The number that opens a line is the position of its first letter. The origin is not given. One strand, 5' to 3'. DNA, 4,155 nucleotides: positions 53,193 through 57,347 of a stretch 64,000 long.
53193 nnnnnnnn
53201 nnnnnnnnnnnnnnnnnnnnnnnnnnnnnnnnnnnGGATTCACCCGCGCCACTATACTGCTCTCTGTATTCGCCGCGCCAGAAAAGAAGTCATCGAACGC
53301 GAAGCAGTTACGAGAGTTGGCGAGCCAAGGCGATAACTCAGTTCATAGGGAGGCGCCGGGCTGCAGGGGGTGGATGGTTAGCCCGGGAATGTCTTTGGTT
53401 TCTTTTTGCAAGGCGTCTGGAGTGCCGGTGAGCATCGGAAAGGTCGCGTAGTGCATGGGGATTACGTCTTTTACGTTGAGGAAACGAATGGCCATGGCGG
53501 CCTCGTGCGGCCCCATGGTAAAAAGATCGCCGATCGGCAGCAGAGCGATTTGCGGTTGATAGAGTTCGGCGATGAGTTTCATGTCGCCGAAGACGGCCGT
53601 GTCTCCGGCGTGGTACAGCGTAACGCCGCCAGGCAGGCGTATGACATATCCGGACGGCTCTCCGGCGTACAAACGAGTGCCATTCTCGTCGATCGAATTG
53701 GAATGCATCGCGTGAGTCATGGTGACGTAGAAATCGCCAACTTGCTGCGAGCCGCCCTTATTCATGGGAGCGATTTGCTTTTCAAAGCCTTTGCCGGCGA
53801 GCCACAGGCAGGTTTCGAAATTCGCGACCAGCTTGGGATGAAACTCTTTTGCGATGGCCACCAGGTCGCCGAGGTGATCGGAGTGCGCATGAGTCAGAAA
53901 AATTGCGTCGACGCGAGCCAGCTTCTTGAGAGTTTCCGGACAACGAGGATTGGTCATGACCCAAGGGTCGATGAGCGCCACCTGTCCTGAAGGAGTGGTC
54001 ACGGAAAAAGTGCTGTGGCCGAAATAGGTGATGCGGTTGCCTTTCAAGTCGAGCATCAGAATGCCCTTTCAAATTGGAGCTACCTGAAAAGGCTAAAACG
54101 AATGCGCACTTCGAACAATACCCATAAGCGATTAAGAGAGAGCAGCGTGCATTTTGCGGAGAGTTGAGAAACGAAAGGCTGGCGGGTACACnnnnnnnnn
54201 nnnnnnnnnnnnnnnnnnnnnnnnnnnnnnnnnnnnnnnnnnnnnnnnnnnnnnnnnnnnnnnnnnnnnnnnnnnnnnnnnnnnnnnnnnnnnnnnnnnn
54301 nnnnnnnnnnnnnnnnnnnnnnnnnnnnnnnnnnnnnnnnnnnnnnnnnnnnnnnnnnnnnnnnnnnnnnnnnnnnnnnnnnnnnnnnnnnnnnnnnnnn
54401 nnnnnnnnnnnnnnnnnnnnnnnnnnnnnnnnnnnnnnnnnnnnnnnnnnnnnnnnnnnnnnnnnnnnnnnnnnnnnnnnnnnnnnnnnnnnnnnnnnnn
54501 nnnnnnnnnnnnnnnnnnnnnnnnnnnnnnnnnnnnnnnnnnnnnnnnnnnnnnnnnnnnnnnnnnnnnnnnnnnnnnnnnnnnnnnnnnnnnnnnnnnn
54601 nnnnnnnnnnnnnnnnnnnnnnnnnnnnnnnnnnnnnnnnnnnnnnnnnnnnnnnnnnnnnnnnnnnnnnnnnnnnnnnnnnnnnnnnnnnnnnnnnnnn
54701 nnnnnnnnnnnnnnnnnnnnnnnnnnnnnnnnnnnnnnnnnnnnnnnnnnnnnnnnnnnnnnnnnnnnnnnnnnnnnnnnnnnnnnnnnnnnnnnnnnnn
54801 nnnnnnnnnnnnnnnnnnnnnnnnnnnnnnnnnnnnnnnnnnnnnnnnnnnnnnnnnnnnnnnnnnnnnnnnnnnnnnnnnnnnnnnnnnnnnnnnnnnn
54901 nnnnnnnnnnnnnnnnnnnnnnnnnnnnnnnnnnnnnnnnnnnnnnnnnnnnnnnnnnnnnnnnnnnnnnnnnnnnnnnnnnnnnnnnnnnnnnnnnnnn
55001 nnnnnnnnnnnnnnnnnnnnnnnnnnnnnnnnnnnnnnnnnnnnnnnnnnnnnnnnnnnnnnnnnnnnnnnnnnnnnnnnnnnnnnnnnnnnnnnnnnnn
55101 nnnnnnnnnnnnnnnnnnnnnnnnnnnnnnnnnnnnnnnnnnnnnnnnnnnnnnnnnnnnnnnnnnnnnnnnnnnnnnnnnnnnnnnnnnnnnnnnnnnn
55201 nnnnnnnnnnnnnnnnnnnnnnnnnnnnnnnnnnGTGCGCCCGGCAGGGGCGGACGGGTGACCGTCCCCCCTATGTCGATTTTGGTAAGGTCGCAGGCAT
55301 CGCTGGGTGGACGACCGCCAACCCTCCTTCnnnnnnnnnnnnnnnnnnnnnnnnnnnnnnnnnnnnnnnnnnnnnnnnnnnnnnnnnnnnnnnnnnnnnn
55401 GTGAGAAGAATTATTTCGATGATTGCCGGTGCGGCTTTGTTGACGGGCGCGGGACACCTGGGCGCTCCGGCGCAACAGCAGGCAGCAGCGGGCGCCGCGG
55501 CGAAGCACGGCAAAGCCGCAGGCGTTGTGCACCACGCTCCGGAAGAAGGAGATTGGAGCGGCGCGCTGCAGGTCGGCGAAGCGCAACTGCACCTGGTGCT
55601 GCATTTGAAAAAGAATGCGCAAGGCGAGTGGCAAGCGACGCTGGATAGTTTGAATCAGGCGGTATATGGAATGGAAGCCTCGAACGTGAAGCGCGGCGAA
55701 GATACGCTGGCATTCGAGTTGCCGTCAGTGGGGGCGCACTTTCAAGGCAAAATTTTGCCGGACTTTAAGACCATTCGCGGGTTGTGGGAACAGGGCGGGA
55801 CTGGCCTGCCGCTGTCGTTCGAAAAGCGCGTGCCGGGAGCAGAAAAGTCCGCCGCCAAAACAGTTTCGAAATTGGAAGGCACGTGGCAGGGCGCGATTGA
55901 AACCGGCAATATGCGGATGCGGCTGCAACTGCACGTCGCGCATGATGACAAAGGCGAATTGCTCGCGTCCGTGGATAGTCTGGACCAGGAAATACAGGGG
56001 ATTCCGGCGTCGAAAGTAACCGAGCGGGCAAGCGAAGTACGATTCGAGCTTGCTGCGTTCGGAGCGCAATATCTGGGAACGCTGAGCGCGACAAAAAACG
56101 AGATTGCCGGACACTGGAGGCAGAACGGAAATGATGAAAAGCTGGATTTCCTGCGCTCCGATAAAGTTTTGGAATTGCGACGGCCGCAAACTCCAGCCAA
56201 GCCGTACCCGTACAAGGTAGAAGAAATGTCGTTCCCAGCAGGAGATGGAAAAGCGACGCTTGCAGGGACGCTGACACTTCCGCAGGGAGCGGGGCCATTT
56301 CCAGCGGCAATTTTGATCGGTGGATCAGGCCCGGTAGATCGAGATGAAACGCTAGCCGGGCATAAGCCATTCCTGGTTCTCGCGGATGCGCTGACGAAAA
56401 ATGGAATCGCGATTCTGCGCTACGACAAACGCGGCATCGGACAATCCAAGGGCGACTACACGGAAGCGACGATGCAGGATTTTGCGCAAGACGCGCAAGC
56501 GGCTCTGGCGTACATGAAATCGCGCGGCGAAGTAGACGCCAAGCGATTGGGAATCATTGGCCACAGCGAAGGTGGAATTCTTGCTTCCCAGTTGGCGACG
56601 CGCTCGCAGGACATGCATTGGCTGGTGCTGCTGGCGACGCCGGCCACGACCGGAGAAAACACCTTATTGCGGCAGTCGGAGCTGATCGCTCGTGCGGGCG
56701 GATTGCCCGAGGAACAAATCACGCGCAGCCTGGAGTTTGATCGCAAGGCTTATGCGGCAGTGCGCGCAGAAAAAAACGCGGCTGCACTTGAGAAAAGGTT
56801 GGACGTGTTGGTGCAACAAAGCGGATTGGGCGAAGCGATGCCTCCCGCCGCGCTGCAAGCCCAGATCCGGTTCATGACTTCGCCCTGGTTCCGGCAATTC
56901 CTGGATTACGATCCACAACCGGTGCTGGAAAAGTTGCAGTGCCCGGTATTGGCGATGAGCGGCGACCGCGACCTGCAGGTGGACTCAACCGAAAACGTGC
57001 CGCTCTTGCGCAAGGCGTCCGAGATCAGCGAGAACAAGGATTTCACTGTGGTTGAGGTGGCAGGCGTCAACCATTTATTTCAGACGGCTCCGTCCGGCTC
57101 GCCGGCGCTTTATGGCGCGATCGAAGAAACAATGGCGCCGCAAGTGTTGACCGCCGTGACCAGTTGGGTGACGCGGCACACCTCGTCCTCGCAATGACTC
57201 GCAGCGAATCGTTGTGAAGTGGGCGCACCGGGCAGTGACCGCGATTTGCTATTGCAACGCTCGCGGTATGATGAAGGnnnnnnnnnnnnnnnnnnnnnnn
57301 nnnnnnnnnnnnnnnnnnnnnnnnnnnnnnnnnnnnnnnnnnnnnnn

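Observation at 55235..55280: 46-nt minimal intron scar stacked directly behind the full intron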

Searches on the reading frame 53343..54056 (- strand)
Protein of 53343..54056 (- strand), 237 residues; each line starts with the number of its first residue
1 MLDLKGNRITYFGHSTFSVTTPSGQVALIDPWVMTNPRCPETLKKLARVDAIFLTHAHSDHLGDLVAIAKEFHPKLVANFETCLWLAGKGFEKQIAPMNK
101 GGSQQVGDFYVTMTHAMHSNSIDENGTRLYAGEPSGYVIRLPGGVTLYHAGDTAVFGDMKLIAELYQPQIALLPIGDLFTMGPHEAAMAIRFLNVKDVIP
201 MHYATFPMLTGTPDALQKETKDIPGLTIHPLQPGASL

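Call 41: find_encoding_contigs(protein=window:53343-54056:-, flank=3000, max_places=10)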
Protein window:53343-54056:- (237 aa): no gene with exactly this product is on record in the collection.

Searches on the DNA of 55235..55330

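Call 60: search_rna_families(source=window, start=55235, end=55330, threshold=evalue, max_evalue=10, show_alignments=2)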
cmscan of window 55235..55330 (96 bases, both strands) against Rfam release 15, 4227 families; matches with E-value up to 10: 2.
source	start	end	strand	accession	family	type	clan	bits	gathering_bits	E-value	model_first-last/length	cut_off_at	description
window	55244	55271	+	RF02023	mir-1208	Gene; miRNA;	-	12.1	90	7.4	23-50/73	no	mir-1208 microRNA precursor family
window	55246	55303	+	RF01840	ovine_lenti_FSE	Cis-reg; frameshift_element;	-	11.4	45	3.3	1-54/54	no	ribosomal frameshift element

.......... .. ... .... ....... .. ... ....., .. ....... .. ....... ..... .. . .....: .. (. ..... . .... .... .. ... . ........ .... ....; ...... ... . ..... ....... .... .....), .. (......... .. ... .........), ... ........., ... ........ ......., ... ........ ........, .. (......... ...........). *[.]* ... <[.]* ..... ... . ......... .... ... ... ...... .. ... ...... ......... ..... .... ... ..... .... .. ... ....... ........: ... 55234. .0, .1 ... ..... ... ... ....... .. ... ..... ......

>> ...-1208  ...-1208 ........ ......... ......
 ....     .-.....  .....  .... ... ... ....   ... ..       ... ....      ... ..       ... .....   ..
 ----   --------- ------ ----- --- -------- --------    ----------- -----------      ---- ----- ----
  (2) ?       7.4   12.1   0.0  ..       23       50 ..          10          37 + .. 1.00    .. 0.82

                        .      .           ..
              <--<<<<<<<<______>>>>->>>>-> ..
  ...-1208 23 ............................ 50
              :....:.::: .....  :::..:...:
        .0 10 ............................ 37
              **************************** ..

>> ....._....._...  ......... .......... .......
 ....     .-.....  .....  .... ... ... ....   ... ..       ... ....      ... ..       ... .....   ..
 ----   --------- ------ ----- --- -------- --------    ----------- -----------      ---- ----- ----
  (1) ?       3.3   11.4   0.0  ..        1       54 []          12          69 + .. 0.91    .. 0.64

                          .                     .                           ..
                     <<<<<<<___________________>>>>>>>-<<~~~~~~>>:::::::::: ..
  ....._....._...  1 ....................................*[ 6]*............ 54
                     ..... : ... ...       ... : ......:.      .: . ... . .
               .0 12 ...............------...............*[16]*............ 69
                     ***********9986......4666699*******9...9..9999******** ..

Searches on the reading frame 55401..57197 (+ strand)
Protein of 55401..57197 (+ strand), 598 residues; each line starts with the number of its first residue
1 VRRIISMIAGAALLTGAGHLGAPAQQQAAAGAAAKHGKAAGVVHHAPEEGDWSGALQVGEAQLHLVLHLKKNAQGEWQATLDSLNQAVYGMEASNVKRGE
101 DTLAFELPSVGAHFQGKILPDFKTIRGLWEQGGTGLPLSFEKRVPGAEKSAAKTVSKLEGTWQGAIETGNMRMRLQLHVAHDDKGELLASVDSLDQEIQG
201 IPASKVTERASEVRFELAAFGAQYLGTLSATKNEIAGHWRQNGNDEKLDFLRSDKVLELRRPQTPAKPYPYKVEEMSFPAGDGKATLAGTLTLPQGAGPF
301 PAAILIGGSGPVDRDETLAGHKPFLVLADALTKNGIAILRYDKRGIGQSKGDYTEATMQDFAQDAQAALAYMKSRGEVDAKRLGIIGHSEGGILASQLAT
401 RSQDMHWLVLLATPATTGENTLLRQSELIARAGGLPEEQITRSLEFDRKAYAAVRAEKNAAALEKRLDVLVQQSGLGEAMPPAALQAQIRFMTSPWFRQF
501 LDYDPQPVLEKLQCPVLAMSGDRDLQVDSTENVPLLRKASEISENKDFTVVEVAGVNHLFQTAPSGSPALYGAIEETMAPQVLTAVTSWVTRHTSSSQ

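Call 40: find_encoding_contigs(protein=window:55401-57197:+, flank=2500, max_places=10)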
Protein window:55401-57197:+ (598 aa): no gene with exactly this product is on record in the collection.

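Call 42: find_homologous_proteins(query=window:55401-57197:+, max_evalue=1e-100)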
Query window:55401-57197:+ (598 aa): 2040 proteins with E <= 1e-100 among 8000 candidates; the best 120 are listed.
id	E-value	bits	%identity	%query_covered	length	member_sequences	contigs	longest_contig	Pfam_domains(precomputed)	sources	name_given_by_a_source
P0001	0.0e+0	1213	92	100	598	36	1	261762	PF02129.25,PF00326.28,PF06500.18,PF12697.14,PF01738.25,PF08840.18,PF00561.27,PF12146.16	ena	-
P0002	0.0e+0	1126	86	99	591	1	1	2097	PF02129.25,PF00326.28,PF06500.18,PF12697.14,PF01738.25,PF08840.18,PF12146.16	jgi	jgi:uncharacterized protein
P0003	0.0e+0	1111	85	99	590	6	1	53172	PF02129.25,PF00326.28,PF06500.18,PF12697.14,PF01738.25,PF08840.18,PF00561.27,PF12146.16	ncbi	-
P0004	0.0e+0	1109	85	99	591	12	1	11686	PF02129.25,PF00326.28,PF06500.18,PF12697.14,PF01738.25,PF08840.18,PF00561.27,PF12146.16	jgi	jgi:pimeloyl-ACP methyl ester carboxylesterase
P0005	0.0e+0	1104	85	98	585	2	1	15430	PF02129.25,PF00326.28,PF06500.18,PF12697.14,PF01738.25,PF08840.18,PF12146.16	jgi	jgi:fermentation-respiration switch protein FrsA (DUF1100 family)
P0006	0.0e+0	1086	84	99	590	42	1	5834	PF02129.25,PF00326.28,PF12697.14,PF01738.25,PF08840.18,PF00561.27,PF12146.16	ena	-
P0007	0.0e+0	1061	81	99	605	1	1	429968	PF02129.25,PF00326.28,PF06500.18,PF12697.14,PF01738.25,PF08840.18,PF00561.27,PF12146.16,PF20434.6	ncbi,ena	-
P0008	0.0e+0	1048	82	98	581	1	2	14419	PF02129.25,PF00326.28,PF12697.14,PF01738.25,PF08840.18,PF00561.27,PF12146.16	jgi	jgi:pimeloyl-ACP methyl ester carboxylesterase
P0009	0.0e+0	1042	79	99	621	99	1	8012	PF02129.25,PF00326.28,PF06500.18,PF01738.25,PF00561.27,PF12146.16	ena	-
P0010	0.0e+0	1033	78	99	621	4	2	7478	PF02129.25,PF00326.28,PF06500.18,PF12697.14,PF01738.25,PF00561.27,PF12146.16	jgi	jgi:pimeloyl-ACP methyl ester carboxylesterase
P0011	5.8e-297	1004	84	91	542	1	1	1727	PF02129.25,PF00326.28,PF06500.18,PF12697.14,PF01738.25,PF08840.18,PF00561.27,PF12146.16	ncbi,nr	ncbi:MAG TPA: alpha/beta fold hydrolase, partial [Candidatus Bathyarchaeia archaeon]|nr:alpha/beta f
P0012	7.2e-289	978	78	92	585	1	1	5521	PF02129.25,PF00326.28,PF12697.14,PF01738.25,PF08840.18,PF12146.16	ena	-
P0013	9.1e-289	977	78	92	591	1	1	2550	PF02129.25,PF00326.28,PF12697.14,PF01738.25,PF08840.18,PF12146.16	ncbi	-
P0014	1.0e-287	974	77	92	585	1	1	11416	PF02129.25,PF00326.28,PF12697.14,PF01738.25,PF08840.18,PF00561.27,PF12146.16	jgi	-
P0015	1.1e-287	974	75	99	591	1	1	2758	PF02129.25,PF00326.28,PF12697.14,PF01738.25,PF12146.16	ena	-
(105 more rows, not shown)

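Call 43: find_encoding_contigs(protein=P0001, flank=3500, max_places=10)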
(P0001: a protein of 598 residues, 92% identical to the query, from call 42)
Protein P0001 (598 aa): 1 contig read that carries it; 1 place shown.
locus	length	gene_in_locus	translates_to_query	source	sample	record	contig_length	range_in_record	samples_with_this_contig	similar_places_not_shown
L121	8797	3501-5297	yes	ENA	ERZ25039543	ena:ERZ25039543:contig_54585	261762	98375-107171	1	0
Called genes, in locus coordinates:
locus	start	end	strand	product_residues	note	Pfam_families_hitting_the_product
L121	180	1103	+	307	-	PF00890:FAD_binding_2 (weak), PF01134:GIDA (faint), PF01266:DAO (weak), PF03486:HI0933_like (faint), PF07992:Pyr_redox_2, PF13450:NAD_binding_8 (faint), PF13738:Pyr_redox_3, PF00070:Pyr_redox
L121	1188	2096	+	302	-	PF01619:Pro_dh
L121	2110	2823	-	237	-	PF13483:Lactamase_B_3, PF00753:Lactamase_B, PF12706:Lactamase_B_2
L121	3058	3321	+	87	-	PF12797:Fer4_2 (faint), PF12837:Fer4_6 (faint), PF13237:Fer4_10 (weak), PF14697:Fer4_21 (faint), PF12800:Fer4_4 (faint), PF12838:Fer4_7, PF13187:Fer4_9 (weak), PF00037:Fer4 (weak), +2 more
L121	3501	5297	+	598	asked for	PF06500:FrsA-like (weak), PF02129:Peptidase_S15, PF00561:Abhydrolase_1 (weak), PF12697:Abhydrolase_6, PF00326:Peptidase_S9 (weak), PF01738:DLH (faint), PF12146:Hydrolase_4, PF08840:BAAT_C (faint)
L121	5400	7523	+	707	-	PF01074:Glyco_hydro_38N, PF03065:Glyco_hydro_57, PF09094:AmyA-A_glucT_m, PF09095:AmyA-gluTrfs_C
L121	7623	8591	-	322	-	PF10017:Methyltransf_33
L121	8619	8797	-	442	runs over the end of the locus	PF12867:DinB_2 (weak), PF03781:FGE-sulfatase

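Call 44: list_cluster_members(proteins=[P0001])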
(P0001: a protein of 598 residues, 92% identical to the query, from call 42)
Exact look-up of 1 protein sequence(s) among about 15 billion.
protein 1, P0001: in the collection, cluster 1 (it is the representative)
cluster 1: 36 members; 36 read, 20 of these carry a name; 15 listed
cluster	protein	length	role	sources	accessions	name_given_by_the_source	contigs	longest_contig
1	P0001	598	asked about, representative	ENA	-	-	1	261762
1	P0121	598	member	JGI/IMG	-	pimeloyl-ACP methyl ester carboxylesterase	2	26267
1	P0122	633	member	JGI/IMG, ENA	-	pimeloyl-ACP methyl ester carboxylesterase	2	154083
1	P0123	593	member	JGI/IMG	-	hypothetical protein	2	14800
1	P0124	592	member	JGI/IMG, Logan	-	hypothetical protein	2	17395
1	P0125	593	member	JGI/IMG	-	hypothetical protein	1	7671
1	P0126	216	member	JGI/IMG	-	hypothetical protein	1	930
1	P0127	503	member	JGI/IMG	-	hypothetical protein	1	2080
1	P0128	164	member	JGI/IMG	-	hypothetical protein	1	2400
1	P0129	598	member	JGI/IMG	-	uncharacterized protein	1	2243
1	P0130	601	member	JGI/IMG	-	uncharacterized protein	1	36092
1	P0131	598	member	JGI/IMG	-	uncharacterized protein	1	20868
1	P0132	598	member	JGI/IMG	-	uncharacterized protein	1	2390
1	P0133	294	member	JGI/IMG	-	hypothetical protein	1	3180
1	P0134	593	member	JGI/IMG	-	pimeloyl-ACP methyl ester carboxylesterase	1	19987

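Call 46: find_encoding_contigs(protein=P0124, flank=2500, max_places=6)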
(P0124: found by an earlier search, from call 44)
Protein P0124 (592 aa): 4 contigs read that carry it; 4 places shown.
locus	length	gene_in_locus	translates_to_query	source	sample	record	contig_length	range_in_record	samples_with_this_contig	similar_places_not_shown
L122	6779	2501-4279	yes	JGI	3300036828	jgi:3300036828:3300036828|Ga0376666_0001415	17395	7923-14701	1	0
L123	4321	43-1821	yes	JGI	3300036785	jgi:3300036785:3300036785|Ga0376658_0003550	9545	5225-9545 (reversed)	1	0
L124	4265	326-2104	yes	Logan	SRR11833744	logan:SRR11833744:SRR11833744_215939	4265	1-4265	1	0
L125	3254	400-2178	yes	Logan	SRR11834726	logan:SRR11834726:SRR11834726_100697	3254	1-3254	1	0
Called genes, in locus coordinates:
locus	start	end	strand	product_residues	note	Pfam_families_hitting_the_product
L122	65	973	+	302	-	PF01619:Pro_dh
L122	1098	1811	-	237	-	PF13483:Lactamase_B_3, PF00753:Lactamase_B, PF12706:Lactamase_B_2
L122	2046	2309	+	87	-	PF12797:Fer4_2 (faint), PF12837:Fer4_6 (faint), PF13237:Fer4_10 (weak), PF14697:Fer4_21 (faint), PF12800:Fer4_4 (faint), PF12838:Fer4_7, PF13187:Fer4_9 (weak), PF00037:Fer4 (weak), +2 more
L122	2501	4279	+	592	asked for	PF06500:FrsA-like, PF02129:Peptidase_S15, PF00561:Abhydrolase_1 (faint), PF01738:DLH (faint), PF12697:Abhydrolase_6, PF00326:Peptidase_S9 (weak), PF12146:Hydrolase_4, PF08840:BAAT_C (faint)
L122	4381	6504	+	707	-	PF01074:Glyco_hydro_38N, PF03065:Glyco_hydro_57, PF09094:AmyA-A_glucT_m, PF09095:AmyA-gluTrfs_C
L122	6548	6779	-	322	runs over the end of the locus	PF10017:Methyltransf_33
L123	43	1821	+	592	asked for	PF06500:FrsA-like, PF02129:Peptidase_S15, PF00561:Abhydrolase_1 (faint), PF01738:DLH (faint), PF12697:Abhydrolase_6, PF00326:Peptidase_S9 (weak), PF12146:Hydrolase_4, PF08840:BAAT_C (faint)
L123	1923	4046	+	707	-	PF01074:Glyco_hydro_38N, PF03065:Glyco_hydro_57, PF09094:AmyA-A_glucT_m, PF09095:AmyA-gluTrfs_C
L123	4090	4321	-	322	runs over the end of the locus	PF10017:Methyltransf_33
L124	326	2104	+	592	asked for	PF06500:FrsA-like, PF02129:Peptidase_S15, PF00561:Abhydrolase_1 (faint), PF01738:DLH (faint), PF12697:Abhydrolase_6, PF00326:Peptidase_S9 (weak), PF12146:Hydrolase_4, PF08840:BAAT_C (faint)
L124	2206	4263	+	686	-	?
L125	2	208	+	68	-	?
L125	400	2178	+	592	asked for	PF06500:FrsA-like, PF02129:Peptidase_S15, PF00561:Abhydrolase_1 (faint), PF01738:DLH (faint), PF12697:Abhydrolase_6, PF00326:Peptidase_S9 (weak), PF12146:Hydrolase_4, PF08840:BAAT_C (faint)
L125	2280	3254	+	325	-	?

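Call 54: search_protein_families(library=pfam, proteins=[window:55401-57197:+])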
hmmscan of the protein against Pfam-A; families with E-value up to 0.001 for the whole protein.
window:55401-57197:+ (598 aa): 10 families
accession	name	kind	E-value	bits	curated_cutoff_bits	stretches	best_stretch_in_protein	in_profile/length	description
PF12146.15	Hydrolase_4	-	1.1e-13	51.5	27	1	327-419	23-114/239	Serine aminopeptidase, S33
PF02129.25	Peptidase_S15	-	1.6e-09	38.3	23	1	283-527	2-236/262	X-Pro dipeptidyl-peptidase (S15 family)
PF00326.27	Peptidase_S9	-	5.1e-09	36.4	22.6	1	331-430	10-113/213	Prolyl oligopeptidase family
PF12697.13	Abhydrolase_6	-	1.2e-08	36.3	26.3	1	327-564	20-211/217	Alpha/beta hydrolase family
PF01738.24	DLH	-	1.2e-07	32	21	1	352-402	68-118/217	Dienelactone hydrolase family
PF06500.17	FrsA-like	-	3.4e-07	29.8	22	1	254-400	149-284/414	Esterase FrsA-like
PF00561.26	Abhydrolase_1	-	2.5e-06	27.8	25.8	1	321-424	13-115/245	alpha/beta hydrolase fold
PF08840.17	BAAT_C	-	1.5e-05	25.6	20.9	1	367-433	8-74/210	BAAT / Acyl-CoA thioester hydrolase C terminal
PF20434.5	BD-FAE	-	0.00025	21.1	26.8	1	296-403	9-111/215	BD-FAE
PF07859.19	Abhydrolase_3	-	0.00047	20.4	25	0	360-417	47-111/210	alpha/beta hydrolase fold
